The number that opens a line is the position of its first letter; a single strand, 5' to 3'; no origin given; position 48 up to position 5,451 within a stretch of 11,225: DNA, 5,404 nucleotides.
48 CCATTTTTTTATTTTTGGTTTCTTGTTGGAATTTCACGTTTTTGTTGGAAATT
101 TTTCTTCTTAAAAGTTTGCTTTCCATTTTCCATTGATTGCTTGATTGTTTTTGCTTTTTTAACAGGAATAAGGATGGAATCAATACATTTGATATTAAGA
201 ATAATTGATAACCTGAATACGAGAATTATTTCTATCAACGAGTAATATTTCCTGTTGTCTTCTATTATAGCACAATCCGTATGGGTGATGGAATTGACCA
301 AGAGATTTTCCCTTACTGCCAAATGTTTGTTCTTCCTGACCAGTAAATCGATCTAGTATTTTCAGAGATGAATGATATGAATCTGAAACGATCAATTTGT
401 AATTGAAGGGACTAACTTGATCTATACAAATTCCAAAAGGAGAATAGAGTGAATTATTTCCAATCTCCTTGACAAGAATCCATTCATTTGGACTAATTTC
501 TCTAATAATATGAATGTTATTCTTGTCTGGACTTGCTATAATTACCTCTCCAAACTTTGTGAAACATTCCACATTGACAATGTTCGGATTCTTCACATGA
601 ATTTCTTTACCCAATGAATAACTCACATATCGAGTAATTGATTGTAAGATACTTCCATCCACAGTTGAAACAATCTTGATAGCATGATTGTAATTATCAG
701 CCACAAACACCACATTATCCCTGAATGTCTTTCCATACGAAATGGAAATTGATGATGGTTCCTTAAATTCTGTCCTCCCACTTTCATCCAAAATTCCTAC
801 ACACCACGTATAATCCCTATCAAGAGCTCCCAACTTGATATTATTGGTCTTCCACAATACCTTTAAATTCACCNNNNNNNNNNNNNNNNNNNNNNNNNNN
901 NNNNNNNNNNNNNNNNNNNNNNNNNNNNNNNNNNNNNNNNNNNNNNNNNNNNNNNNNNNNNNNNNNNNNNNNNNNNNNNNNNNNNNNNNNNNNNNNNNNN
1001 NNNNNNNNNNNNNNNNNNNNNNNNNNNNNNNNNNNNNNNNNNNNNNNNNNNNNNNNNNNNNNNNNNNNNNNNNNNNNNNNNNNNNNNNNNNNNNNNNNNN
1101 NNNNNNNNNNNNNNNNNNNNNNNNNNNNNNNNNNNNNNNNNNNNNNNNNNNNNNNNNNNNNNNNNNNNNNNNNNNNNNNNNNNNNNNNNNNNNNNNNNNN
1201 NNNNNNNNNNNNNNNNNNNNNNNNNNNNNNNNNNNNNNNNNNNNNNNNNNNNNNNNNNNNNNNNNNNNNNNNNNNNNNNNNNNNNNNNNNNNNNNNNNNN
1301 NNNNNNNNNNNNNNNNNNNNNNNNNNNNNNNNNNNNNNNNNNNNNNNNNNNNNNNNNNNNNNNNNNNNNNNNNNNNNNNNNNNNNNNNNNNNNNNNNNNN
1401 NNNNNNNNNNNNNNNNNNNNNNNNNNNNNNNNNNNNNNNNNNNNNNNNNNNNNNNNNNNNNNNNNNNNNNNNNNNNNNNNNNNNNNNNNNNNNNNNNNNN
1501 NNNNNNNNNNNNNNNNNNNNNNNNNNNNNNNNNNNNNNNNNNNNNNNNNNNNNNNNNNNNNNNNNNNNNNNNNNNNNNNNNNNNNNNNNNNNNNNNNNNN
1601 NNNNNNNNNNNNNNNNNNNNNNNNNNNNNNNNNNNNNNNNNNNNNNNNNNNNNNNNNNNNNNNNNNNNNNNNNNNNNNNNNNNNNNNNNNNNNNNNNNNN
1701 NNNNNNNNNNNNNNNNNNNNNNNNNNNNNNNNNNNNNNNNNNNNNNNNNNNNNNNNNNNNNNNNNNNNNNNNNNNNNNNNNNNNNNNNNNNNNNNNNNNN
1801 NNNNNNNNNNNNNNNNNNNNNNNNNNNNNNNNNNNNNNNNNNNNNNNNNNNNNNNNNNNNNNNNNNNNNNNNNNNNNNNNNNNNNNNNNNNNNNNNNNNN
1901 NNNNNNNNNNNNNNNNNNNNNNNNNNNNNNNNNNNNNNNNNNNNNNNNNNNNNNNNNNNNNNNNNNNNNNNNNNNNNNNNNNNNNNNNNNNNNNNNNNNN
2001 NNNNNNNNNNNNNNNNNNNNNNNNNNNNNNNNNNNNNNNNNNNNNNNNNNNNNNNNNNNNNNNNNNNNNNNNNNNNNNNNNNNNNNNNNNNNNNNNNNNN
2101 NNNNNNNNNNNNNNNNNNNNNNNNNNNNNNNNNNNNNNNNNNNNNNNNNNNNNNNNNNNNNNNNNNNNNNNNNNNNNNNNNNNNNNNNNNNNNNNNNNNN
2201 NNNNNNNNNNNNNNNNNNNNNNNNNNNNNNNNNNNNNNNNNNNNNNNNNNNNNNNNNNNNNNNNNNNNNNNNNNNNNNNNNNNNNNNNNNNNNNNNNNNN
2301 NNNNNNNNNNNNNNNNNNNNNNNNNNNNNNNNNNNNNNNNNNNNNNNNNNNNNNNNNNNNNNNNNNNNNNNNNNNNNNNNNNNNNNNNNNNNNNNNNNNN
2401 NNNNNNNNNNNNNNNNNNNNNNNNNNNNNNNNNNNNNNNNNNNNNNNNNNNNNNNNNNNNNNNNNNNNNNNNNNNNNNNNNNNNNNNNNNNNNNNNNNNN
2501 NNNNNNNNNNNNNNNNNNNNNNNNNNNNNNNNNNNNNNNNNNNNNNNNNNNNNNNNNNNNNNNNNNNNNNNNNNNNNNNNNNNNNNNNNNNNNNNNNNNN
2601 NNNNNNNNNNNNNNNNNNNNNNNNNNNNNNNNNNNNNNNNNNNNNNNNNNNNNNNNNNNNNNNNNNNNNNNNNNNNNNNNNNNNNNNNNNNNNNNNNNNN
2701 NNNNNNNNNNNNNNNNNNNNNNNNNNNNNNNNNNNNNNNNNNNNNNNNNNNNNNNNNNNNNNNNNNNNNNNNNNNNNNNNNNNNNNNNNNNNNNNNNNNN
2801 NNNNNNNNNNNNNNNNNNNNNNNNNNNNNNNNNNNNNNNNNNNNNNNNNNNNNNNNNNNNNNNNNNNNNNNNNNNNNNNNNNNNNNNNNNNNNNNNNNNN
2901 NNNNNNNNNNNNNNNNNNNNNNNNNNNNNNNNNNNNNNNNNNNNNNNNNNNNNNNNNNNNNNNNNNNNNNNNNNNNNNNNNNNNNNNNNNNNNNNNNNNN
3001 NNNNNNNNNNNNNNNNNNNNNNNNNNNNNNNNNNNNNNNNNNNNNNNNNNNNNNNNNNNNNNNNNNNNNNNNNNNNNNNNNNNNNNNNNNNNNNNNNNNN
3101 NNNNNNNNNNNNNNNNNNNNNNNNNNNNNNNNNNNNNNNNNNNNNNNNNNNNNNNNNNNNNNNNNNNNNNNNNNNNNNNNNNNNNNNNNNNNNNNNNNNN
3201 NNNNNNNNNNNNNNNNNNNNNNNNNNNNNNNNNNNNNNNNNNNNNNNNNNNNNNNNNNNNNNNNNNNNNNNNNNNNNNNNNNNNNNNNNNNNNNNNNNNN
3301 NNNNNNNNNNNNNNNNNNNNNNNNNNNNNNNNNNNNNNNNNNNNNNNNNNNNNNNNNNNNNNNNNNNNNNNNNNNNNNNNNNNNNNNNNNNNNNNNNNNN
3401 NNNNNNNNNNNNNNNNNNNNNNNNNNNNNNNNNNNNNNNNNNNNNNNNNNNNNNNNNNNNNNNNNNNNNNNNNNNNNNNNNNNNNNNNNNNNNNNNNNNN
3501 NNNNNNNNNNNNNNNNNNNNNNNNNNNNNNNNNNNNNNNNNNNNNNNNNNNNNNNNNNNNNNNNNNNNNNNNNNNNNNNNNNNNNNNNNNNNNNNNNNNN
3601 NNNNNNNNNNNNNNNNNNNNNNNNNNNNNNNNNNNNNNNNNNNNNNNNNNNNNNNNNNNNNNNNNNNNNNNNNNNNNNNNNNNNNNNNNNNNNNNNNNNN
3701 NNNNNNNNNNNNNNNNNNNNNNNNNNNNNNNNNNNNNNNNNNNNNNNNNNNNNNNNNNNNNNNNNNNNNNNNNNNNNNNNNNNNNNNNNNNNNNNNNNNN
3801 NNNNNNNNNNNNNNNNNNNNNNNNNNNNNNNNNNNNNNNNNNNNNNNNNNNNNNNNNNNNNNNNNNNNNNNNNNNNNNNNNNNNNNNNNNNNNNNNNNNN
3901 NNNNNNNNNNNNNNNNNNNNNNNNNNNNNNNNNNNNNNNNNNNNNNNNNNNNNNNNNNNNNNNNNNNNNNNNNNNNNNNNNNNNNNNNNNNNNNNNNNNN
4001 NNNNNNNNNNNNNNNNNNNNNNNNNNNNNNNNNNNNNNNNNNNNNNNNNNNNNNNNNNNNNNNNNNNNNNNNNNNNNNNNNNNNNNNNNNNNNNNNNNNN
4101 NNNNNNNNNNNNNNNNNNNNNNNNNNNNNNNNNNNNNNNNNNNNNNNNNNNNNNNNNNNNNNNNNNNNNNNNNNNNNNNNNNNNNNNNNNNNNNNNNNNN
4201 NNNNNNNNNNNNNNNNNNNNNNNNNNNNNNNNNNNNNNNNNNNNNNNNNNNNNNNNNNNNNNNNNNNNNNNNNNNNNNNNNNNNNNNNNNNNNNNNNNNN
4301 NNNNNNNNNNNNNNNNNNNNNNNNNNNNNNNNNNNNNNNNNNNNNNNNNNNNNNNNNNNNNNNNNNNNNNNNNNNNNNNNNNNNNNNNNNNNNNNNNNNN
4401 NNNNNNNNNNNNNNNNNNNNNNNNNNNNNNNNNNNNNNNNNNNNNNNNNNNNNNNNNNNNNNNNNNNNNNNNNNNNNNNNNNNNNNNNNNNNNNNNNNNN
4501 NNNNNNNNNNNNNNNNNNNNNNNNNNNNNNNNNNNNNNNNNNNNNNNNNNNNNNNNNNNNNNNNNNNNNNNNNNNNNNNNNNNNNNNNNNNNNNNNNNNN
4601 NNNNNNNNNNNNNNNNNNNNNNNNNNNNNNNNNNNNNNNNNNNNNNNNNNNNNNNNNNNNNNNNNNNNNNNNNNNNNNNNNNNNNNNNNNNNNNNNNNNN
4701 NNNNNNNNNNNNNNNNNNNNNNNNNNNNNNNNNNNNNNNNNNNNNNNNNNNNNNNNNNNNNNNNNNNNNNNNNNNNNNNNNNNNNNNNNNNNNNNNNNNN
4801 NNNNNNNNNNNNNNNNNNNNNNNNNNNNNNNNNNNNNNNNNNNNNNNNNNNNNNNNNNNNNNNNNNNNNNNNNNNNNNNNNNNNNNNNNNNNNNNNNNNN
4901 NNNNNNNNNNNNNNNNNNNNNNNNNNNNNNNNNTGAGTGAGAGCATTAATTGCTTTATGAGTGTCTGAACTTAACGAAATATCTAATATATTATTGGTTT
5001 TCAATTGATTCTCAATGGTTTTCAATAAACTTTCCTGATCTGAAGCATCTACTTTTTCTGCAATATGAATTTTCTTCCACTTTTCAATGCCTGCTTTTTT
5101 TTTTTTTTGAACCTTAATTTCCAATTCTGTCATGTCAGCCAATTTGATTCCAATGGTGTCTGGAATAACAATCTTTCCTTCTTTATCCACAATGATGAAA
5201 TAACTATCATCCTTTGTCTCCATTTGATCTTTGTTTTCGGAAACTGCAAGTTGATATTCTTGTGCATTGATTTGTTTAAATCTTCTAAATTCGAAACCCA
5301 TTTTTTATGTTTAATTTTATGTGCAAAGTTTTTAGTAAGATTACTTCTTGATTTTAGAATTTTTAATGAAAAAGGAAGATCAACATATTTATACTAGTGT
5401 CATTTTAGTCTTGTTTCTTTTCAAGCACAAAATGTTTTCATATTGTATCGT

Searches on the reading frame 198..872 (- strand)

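Call 8: search_protein_families(library=pfam, proteins=[window:198-872:-], max_evalue=1)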
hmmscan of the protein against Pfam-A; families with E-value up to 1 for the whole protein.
seq(225 aa): 3 families
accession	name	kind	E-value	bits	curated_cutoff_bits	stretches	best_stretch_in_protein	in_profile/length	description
PF01436.27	NHL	-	4.3e-10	39.5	20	2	194-221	1-27/28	NHL repeat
PF07999.17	RHSP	-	0.045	13.6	25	1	55-120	55-113/312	Retrotransposon hot spot protein, P-loop domain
PF21847.1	DUF6906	-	0.16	12.3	23.6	0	200-223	26-49/50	Domain of unknown function (DUF6906)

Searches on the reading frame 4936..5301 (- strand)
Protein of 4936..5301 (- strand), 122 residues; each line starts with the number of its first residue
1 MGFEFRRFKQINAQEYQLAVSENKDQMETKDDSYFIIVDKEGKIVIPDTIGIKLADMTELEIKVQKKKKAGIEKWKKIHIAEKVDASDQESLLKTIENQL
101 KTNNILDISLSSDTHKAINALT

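Call 8: search_protein_families(library=pfam, proteins=[window:4936-5301:-], max_evalue=1)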
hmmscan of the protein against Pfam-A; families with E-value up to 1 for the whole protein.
seq(122 aa): 5 families
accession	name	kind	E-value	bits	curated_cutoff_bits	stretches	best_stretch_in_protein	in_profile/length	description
PF13177.12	DNA_pol3_delta2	-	0.0013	19.1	27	1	21-98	57-127/161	DNA polymerase III, delta subunit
PF17200.10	sCache_2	-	0.0099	16.3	25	1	10-46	31-68/155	Single Cache domain 2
PF14250.11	AbrB-like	-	0.051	14.1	25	1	12-68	8-67/70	AbrB-like transcriptional regulator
PF16296.10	TM_PBP2_N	-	0.11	13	31.4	1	12-46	47-79/83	N-terminal of TM subunit in PBP-dependent ABC transporters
PF21436.2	STT3-PglB_core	-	0.18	12.8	23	0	54-100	49-95/131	STT3/PglB/AglB core domain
